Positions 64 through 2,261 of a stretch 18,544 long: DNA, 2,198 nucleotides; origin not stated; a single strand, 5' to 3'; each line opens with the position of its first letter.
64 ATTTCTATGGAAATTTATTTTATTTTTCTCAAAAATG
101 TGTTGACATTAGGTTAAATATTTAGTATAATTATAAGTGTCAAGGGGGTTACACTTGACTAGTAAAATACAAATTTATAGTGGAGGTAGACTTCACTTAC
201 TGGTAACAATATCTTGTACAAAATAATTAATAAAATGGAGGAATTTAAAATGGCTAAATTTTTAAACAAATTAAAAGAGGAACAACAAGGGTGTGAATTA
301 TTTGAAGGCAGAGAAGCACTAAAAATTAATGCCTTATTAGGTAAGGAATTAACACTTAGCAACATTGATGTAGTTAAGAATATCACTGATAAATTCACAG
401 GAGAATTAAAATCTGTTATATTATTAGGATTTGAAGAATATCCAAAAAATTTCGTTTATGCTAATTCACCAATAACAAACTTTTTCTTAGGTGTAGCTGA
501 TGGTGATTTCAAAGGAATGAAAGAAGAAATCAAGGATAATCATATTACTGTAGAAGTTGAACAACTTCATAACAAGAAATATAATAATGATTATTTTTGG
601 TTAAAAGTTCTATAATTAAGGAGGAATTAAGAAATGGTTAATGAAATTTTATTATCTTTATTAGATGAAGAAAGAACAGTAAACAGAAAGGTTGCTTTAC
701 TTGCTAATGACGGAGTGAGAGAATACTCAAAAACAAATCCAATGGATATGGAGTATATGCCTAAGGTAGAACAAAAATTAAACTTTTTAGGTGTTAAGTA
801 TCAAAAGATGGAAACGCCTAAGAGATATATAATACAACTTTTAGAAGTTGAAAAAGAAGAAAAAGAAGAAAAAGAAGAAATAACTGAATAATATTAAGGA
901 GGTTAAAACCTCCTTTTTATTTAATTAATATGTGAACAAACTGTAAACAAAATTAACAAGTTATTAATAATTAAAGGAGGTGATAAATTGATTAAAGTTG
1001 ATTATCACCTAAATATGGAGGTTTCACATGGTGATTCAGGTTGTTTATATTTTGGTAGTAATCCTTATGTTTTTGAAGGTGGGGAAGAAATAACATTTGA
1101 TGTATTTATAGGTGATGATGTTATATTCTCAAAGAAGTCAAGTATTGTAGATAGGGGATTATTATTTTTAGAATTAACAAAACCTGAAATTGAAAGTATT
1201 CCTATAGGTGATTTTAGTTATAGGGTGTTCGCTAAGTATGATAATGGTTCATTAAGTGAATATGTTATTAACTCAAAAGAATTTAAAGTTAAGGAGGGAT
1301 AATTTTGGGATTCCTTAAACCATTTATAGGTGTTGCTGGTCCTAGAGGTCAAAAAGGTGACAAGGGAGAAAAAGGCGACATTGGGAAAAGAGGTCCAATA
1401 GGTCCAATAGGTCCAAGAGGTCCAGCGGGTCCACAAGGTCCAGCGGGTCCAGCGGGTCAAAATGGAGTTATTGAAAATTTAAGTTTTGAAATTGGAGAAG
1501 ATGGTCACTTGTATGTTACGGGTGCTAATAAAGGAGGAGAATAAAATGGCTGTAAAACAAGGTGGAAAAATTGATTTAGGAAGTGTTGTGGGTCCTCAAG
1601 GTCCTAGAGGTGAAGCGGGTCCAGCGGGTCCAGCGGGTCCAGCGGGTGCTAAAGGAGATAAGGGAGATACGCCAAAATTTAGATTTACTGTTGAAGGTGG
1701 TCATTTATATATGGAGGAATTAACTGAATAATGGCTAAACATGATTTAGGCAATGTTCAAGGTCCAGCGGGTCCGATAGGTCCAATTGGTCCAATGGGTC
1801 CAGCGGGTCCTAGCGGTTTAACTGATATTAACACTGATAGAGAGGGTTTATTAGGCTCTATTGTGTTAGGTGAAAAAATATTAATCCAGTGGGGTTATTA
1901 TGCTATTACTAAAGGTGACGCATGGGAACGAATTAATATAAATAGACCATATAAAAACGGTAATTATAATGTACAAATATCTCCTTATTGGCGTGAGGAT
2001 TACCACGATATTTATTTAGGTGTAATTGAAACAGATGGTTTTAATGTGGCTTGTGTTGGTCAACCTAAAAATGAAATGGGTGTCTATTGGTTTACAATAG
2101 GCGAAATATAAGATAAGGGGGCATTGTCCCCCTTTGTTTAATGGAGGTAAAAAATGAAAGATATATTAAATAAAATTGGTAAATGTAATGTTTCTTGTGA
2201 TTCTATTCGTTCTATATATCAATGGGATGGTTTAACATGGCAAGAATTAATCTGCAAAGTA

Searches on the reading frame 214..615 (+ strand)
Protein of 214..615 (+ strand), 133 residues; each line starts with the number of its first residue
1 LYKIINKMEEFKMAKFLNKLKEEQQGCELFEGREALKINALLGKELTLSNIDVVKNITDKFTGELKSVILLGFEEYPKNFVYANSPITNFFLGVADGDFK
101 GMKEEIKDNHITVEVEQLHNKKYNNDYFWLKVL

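Call 16: search_protein_families(library=phrogs, proteins=[window:214-615:+], max_evalue=0.01)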
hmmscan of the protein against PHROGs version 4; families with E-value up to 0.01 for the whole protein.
window:214-615:+ (133 aa): 0 families

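Call 32: search_protein_families(library=pfam, proteins=[window:214-615:+], max_evalue=0.1)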
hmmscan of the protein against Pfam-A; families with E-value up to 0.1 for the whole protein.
window:214-615:+ (133 aa): 1 family
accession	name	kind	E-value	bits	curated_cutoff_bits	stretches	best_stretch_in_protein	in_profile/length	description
PF22156.1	Thiaminase_I-like_N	-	0.08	13.4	27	0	46-113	65-130/136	Thiaminase I-like, N-terminal domain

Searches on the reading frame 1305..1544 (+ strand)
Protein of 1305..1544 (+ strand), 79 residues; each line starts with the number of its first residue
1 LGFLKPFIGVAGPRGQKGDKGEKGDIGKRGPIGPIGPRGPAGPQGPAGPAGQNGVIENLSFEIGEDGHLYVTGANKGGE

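Call 16: search_protein_families(library=phrogs, proteins=[window:1305-1544:+], max_evalue=0.01)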
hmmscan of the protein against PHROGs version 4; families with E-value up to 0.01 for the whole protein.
window:1305-1544:+ (79 aa): 35 families (the best 25 are shown)
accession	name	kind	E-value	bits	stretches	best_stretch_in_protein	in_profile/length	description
phrog_5073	-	tail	9.1e-11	42.4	1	9-55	285-331/519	tail fiber protein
phrog_819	-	tail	2e-10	40.5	1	9-54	529-574/1024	tail protein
phrog_6320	-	tail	2.2e-10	41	1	9-55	164-210/745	tail fiber protein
phrog_366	-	tail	6.6e-10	40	1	9-55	321-370/474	tail fiber protein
phrog_10972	-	tail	1.4e-09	38.9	1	10-54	155-205/343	tail fiber protein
phrog_8745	-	tail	1.9e-09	36.4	1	9-55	1386-1486/1803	tail fiber protein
phrog_1658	-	unknown function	2.3e-09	38.4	1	7-54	53-100/239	-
phrog_17587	-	tail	3.7e-09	36.6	1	8-54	362-408/641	tail fiber protein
phrog_32123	-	unknown function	1.2e-06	28.2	1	8-54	259-305/532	-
phrog_38766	-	head and packaging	2e-06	27.7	1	9-54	115-160/478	virion structural protein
phrog_1806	-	tail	5.4e-06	26.9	1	9-55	169-216/276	collagen like minor tail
phrog_13892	-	tail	5.9e-06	26.5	1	6-60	33-87/676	minor tail protein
phrog_38806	-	unknown function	6.1e-06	26.8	1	9-54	88-136/285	-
phrog_26654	-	unknown function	8.3e-06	26.4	1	8-55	102-152/360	-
phrog_3904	-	tail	8.9e-06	25.2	1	10-54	766-810/1086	tail fiber protein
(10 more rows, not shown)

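Call 74: search_protein_families(library=pfam, proteins=[window:1305-1544:+], max_evalue=0.01)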
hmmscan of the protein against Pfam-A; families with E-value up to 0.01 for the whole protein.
window:1305-1544:+ (79 aa): 1 family
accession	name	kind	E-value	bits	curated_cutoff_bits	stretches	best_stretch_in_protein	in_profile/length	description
PF01391.23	Collagen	-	5.5e-10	39.3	27.2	1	9-54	7-52/60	Collagen triple helix repeat (20 copies)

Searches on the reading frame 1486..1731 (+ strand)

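Call 16: search_protein_families(library=phrogs, proteins=[window:1486-1731:+], max_evalue=0.01)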
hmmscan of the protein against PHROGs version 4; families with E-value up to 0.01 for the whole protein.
window:1486-1731:+ (81 aa): 27 families (the best 25 are shown)
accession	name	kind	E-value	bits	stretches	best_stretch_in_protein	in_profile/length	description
phrog_14726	-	tail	5.7e-08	32.9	1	25-62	178-215/537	tail fiber protein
phrog_10972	-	tail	1.9e-06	28.6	1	35-65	171-202/343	tail fiber protein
phrog_22681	-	DNA, RNA and nucleotide metabolism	3.4e-06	28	1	35-60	116-141/157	DNA polymerase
phrog_1658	-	unknown function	4.3e-06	27.6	1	27-62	74-108/239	-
phrog_5073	-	tail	6.8e-06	26.4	1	36-60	303-327/519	tail fiber protein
phrog_819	-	tail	8.8e-06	25.1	1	36-62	636-662/1024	tail protein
phrog_3904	-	tail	1.2e-05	24.8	1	29-61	853-887/1086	tail fiber protein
phrog_3449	-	tail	1.4e-05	24.6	1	29-65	32-68/549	tail collar protein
phrog_34916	-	tail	1.8e-05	25.8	1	26-62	33-71/124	tail fiber protein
phrog_38806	-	unknown function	3e-05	24.5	1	26-63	90-127/285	-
phrog_1806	-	tail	6.5e-05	23.4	1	32-61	191-222/276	collagen like minor tail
phrog_6320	-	tail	0.00013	21.9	1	35-63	178-206/745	tail fiber protein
phrog_17587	-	tail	0.00015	21.4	1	27-62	381-416/641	tail fiber protein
phrog_366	-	tail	0.00016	22.2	1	35-61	341-373/474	tail fiber protein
phrog_3890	-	tail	0.00044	17.7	1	28-60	911-1929/3453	straight fibre tail protein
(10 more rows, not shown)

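Call 74: search_protein_families(library=pfam, proteins=[window:1486-1731:+], max_evalue=0.01)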
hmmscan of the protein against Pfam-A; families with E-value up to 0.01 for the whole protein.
window:1486-1731:+ (81 aa): 1 family
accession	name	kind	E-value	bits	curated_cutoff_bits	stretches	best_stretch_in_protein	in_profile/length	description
PF01391.23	Collagen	-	0.00037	20.6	27.2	1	36-60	28-52/60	Collagen triple helix repeat (20 copies)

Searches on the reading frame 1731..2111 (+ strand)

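Call 16: search_protein_families(library=phrogs, proteins=[window:1731-2111:+], max_evalue=0.01)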
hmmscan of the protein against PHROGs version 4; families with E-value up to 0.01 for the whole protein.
window:1731-2111:+ (126 aa): 8 families
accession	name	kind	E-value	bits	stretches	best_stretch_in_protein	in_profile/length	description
phrog_23936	-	unknown function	7.9e-27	94.5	1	33-124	14-108/111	-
phrog_22681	-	DNA, RNA and nucleotide metabolism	0.00097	20.1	1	9-31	112-134/157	DNA polymerase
phrog_17587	-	tail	0.0014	18.1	1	10-31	386-410/641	tail fiber protein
phrog_33894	-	unknown function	0.0034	17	1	7-34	268-295/727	-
phrog_5073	-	tail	0.0053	16.8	1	10-32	108-130/519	tail fiber protein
phrog_819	-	tail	0.0055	15.9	1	10-29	629-648/1024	tail protein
phrog_9328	-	unknown function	0.007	17.5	0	10-35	42-67/94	-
phrog_3449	-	tail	0.0084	15.4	0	9-31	37-59/549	tail collar protein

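Call 74: search_protein_families(library=pfam, proteins=[window:1731-2111:+], max_evalue=0.01)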
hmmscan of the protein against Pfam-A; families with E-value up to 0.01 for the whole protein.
window:1731-2111:+ (126 aa): 1 family
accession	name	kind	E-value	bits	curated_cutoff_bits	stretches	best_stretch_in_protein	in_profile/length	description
PF21882.2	Gp53-like_C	-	0.004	18.1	24.9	1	51-124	7-83/84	Putative tail fiber protein gp53-like, C-terminal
